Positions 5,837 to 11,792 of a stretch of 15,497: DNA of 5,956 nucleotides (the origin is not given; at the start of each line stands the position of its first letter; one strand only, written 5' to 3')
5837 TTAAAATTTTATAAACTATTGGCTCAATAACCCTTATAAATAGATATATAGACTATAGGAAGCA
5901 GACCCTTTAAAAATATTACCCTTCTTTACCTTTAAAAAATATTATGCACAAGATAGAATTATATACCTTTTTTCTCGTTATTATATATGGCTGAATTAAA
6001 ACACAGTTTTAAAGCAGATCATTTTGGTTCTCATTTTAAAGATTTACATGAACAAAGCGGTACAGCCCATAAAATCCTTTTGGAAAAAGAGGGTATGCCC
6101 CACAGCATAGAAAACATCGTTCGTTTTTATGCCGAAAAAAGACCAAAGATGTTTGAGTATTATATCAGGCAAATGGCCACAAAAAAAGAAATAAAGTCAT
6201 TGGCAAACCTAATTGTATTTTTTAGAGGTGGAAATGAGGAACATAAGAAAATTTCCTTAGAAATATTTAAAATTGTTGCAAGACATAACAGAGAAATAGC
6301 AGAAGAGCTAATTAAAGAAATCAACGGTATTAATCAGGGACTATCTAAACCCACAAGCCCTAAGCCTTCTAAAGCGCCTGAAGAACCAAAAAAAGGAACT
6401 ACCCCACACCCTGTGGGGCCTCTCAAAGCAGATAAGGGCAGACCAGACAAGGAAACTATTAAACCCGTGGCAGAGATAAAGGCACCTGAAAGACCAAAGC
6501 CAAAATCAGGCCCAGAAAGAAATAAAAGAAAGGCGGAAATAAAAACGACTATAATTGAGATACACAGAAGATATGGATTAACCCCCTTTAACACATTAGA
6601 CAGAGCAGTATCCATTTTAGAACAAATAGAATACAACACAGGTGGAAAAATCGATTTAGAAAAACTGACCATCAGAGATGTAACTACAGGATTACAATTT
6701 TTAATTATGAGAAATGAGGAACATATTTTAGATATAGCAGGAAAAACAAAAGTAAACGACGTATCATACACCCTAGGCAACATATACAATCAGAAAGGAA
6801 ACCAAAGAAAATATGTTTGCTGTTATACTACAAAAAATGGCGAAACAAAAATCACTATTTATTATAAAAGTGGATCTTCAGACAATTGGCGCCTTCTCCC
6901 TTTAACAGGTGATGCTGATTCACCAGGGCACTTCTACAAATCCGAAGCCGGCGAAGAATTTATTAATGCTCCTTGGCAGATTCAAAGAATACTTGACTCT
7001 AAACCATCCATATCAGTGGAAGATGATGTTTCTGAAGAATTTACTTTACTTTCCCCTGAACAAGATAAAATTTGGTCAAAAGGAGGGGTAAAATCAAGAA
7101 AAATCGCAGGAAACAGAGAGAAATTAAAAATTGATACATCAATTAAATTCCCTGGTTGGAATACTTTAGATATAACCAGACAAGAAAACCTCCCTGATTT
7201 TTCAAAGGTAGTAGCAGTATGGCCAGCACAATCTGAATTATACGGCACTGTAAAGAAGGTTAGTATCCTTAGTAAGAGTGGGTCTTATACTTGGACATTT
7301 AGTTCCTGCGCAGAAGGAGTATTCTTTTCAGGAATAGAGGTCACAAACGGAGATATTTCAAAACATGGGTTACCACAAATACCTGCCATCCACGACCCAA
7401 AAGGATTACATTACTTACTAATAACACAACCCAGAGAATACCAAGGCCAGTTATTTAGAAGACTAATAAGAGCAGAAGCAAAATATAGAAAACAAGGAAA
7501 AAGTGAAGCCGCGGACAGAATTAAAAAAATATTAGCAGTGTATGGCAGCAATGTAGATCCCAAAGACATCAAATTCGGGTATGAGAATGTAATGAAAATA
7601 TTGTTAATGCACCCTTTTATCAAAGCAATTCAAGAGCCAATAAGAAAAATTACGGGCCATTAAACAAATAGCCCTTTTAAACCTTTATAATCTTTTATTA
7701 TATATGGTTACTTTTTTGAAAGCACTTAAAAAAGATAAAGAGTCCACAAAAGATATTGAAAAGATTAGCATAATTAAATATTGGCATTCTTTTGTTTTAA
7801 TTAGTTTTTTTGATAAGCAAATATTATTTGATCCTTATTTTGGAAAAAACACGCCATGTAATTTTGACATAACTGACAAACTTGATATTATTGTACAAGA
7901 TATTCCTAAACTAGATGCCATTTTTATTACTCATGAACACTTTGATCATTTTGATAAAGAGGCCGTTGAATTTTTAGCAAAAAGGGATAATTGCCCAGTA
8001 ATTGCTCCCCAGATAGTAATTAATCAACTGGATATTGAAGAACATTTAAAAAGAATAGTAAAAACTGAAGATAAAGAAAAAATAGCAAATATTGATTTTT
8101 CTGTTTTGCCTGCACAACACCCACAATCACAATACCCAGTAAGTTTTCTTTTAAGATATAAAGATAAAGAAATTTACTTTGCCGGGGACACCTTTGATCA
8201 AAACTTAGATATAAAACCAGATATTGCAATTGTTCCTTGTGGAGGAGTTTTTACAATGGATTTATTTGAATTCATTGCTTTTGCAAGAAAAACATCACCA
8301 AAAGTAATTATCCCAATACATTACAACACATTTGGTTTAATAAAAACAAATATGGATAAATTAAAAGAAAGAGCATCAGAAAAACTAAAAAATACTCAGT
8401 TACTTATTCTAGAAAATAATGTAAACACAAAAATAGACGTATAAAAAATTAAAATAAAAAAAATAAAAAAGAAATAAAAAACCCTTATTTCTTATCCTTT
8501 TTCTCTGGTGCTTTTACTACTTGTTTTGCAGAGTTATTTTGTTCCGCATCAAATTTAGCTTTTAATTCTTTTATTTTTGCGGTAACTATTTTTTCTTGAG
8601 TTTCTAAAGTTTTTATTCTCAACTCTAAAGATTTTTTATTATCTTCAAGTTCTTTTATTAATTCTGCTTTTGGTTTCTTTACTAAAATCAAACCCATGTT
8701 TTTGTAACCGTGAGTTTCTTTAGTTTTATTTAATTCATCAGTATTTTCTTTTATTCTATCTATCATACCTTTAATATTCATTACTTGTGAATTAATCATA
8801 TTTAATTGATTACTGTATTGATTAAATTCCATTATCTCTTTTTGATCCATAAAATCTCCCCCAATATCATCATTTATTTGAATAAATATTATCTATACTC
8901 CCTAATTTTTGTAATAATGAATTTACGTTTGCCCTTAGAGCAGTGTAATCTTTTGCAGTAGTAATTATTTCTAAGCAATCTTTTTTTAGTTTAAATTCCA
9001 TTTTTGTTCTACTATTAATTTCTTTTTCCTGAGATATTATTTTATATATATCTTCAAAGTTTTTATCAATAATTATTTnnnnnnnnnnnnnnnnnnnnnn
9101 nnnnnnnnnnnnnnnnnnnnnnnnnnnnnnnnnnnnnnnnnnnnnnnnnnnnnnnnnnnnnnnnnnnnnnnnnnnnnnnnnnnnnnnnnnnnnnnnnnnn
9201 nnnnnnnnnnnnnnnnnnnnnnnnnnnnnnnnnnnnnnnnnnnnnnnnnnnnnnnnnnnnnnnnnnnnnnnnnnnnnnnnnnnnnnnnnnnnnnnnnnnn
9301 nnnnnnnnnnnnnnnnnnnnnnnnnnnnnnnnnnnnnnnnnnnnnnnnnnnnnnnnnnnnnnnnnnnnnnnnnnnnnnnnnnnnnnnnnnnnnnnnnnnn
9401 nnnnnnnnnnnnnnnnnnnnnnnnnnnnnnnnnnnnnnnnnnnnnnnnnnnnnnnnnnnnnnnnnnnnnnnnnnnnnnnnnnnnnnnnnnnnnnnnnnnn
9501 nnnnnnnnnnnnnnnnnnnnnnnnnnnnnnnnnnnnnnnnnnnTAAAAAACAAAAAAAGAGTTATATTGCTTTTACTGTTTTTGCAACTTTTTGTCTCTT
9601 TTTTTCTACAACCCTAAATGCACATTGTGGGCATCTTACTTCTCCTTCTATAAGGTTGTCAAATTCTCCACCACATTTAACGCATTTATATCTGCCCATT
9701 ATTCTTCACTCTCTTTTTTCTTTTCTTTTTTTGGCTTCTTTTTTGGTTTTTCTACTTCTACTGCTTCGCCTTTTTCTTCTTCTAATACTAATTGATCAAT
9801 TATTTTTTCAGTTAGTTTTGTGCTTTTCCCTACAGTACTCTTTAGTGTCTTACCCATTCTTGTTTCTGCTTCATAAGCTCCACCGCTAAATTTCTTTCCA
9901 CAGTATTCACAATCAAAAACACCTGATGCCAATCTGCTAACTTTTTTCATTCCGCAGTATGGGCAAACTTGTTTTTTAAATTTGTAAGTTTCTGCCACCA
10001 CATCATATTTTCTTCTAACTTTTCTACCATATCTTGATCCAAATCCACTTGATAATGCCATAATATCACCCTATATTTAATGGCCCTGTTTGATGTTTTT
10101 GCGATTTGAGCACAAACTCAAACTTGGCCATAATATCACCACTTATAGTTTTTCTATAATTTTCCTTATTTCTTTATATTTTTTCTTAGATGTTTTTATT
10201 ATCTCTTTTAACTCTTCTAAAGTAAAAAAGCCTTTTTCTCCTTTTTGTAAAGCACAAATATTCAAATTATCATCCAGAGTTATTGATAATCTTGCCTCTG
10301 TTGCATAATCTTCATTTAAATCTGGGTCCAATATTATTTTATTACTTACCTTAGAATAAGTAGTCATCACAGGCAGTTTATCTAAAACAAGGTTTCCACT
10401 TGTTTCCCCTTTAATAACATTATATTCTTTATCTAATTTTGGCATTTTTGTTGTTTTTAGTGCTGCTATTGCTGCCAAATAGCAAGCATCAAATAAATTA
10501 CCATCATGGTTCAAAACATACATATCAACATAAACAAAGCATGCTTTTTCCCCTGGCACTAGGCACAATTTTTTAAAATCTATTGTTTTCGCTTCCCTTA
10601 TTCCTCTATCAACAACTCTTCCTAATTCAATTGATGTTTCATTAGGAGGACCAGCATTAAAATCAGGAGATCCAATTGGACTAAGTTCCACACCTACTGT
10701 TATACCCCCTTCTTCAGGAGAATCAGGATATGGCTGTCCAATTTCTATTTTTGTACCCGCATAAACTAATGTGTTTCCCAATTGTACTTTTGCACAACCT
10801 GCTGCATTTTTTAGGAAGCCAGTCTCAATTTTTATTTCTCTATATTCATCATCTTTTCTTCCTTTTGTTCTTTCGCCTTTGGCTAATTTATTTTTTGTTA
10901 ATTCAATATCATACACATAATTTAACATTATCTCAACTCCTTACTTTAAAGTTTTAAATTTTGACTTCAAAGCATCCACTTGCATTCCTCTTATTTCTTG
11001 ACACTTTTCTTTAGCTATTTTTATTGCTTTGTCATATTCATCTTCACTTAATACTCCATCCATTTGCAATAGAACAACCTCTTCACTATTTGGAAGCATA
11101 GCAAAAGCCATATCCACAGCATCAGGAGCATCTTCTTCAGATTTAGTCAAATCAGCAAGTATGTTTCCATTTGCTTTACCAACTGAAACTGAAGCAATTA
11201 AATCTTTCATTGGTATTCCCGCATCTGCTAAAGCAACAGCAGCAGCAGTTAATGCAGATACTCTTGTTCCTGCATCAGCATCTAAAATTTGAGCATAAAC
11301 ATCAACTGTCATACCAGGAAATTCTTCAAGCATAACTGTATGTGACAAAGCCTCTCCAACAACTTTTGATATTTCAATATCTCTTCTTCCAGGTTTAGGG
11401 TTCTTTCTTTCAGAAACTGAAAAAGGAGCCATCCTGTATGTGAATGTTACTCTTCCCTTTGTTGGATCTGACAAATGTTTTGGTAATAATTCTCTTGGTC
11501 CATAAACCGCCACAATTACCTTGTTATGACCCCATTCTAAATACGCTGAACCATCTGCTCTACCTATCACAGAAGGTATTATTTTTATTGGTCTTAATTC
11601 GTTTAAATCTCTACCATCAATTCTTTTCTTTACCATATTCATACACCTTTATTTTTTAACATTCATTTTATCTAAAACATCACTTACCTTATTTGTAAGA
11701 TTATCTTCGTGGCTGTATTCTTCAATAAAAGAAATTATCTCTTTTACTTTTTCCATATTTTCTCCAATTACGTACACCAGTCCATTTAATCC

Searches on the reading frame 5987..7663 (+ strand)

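Call 14: search_protein_families(library=pfam, proteins=[window:5987-7663:+], max_evalue=0.1)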
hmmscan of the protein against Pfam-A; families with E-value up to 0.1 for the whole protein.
window:5987-7663:+ (558 aa): 1 family
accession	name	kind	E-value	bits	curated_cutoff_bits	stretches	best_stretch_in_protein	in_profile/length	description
PF18705.7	DUF5643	-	0.029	14.8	34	1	212-295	8-83/115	Family of unknown function (DUF5643)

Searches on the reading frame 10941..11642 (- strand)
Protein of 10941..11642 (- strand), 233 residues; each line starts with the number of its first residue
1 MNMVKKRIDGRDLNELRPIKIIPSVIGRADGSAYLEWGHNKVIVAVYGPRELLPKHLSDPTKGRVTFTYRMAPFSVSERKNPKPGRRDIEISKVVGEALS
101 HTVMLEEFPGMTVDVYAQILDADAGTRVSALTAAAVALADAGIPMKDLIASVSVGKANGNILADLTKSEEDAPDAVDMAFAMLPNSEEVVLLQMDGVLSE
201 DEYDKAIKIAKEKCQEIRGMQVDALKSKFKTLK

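Call 35: find_related_loci(query=window:10941-11642:-, collection=genome_contigs, flank=10000)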
Query window:10941-11642:- (233 aa) in genome_contigs; peptide patterns used: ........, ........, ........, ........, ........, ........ (x = any residue, [..] = any of these).
599 stretches matched a pattern (row limit reached: there are more); 549 encode a relative of the query (tblastn E <= 1e-3); the best 80 are kept; 80 distinct loci.
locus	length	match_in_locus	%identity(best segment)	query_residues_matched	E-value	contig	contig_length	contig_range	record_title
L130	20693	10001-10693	79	3-233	3e-128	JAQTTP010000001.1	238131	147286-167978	MAG: Candidatus ainarchaeum sp. isolate STB_43 NODE_110_length_238131_cov_4.816289_Sandtown_B, whole genome shotgun sequ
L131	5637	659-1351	79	3-233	6e-128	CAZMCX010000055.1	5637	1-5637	MAG TPA_asm: uncultured archaeon isolate binchicken_co387_141 genome assembly, contig: NODE_20780_length_5637_cov_23.024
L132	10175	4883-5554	60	7-230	1e-96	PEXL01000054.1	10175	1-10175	MAG: Candidatus Diapherotrites archaeon CG08_land_8_20_14_0_20_34_12 CG08_land_8_20_14_0.20_scaffold_4611_c, whole genom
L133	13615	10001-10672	59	7-230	4e-92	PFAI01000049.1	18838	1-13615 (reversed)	MAG: Candidatus Diapherotrites archaeon CG10_big_fil_rev_8_21_14_0_10_31_34 CG10_8_21_14_0.10_scaffold_2595_c, whole gen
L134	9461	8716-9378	62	6-226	1e-91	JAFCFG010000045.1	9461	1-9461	MAG: Candidatus Iainarchaeum archaeon isolate Meg22_1416_Bin_183 Meg22_1416_Bin_183_scaffold_25861, whole genome shotgun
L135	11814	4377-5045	60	7-229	7e-91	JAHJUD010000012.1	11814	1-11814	MAG: Candidatus Micrarchaeota archaeon isolate OS_PC_MetaG.mb.82 OS_PC_MetaG.mb.82_k141_40892, whole genome shotgun sequ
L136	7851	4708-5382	62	6-230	5e-90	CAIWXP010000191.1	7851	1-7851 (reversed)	MAG: Candidatus Diapherotrites archaeon isolate AlinenLipids_bin-4341 genome assembly, contig: bin-4341:191_195, whole g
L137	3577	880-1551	58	6-229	3e-90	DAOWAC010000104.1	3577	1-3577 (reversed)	MAG TPA_asm: Chloroflexota bacterium isolate CSMAG_1825 CSMAG_1825_k141_3101644_length_3577_cov_9.9162, whole genome sho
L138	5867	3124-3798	58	5-229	4e-89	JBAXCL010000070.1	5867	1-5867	MAG: archaeon isolate ELA192 MAG192_70, whole genome shotgun sequence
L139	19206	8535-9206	57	6-229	1e-88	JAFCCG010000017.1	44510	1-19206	MAG: Chloroflexi bacterium isolate AB_1215_Bin_59 AB_1215_Bin_59.fna_scaffold_3115, whole genome shotgun sequence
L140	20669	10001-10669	61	7-229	3e-88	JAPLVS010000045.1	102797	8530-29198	MAG: Candidatus Iainarchaeum archaeon isolate LacPavin_0920_SED3_MAG_48_10 LacPavin_0920_SED3_scaffold_87464, whole geno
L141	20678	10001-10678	60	6-231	2e-87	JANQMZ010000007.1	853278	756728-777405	MAG: archaeon isolate PL23a_bin.47 k99_6018078, whole genome shotgun sequence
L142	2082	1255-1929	58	6-230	2e-90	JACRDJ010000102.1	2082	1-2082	MAG: Candidatus Iainarchaeum archaeon isolate NC_groundwater_1669_Pr3_B-0.1um_52_7 SR-2_scaffold_141_2366803, whole geno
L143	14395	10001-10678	56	5-230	1e-86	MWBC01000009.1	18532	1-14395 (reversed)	MAG: archaeon ADurb.Bin336 isolate ADurb.Bin336 BWY55_contig000009, whole genome shotgun sequence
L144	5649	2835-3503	61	7-229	5e-86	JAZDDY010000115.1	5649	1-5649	MAG: Candidatus Iainarchaeum archaeon isolate MEGAHIT-group-0.114 k141_15709213, whole genome shotgun sequence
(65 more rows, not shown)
